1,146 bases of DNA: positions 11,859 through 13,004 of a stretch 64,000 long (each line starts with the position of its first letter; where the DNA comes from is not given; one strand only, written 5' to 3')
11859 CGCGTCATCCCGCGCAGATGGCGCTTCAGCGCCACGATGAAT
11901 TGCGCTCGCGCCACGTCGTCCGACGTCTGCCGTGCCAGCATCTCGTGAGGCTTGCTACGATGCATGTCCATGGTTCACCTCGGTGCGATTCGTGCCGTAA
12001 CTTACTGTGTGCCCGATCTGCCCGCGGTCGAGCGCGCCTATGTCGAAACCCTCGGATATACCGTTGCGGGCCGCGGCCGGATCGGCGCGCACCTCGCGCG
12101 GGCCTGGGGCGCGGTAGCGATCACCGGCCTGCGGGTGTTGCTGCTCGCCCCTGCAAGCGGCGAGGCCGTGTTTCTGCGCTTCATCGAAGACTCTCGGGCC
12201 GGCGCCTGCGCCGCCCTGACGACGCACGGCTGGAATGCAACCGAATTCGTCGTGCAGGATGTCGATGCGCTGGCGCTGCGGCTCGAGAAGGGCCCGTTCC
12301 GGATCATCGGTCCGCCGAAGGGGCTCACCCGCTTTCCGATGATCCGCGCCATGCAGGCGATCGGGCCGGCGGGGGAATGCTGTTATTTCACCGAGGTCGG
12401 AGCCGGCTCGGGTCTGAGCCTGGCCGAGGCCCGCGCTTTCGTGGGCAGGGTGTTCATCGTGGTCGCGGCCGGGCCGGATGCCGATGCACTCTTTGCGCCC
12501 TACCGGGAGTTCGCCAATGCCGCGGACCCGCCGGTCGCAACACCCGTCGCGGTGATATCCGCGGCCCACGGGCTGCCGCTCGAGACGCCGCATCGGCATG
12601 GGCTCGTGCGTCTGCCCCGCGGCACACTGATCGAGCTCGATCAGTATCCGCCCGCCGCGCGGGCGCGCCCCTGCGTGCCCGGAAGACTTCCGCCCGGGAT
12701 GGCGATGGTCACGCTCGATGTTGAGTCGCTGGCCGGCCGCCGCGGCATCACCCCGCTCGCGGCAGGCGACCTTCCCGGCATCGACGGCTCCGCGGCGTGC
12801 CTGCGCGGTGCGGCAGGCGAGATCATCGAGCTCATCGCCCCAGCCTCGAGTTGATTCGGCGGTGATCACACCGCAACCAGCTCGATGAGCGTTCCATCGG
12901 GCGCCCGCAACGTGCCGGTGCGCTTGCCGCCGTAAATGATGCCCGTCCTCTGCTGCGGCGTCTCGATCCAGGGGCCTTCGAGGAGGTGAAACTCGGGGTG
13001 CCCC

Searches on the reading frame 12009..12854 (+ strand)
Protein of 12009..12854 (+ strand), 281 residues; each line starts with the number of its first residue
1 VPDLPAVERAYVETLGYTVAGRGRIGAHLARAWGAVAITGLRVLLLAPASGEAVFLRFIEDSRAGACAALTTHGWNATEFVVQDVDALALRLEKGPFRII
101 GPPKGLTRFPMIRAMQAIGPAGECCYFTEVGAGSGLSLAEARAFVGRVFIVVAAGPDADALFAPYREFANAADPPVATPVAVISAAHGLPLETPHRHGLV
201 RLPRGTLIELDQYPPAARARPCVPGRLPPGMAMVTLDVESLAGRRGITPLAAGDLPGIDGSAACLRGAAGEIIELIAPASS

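Call 17: search_protein_families(library=pfam, proteins=[window:12009-12854:+], max_evalue=0.001)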
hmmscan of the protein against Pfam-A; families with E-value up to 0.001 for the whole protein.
window:12009-12854:+ (281 aa): 0 families

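Call 54: search_solved_structures(query=window:12009-12851:+, max_evalue=1)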
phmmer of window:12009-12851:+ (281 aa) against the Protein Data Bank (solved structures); distinct sequences matched with E-value up to 1: 4.
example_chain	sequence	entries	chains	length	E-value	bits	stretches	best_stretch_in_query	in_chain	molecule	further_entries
8idb_A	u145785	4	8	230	0.3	13.5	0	113-212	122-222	Cell division ATP-binding protein FtsE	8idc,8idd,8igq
8jia_A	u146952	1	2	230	0.3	13.5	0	113-212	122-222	Cell division ATP-binding protein FtsE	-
9usa_A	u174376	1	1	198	0.62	12.4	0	45-102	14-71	Prostamide/prostaglandin F synthase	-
9us9_A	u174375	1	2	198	0.86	11.9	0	45-102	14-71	Prostamide/prostaglandin F synthase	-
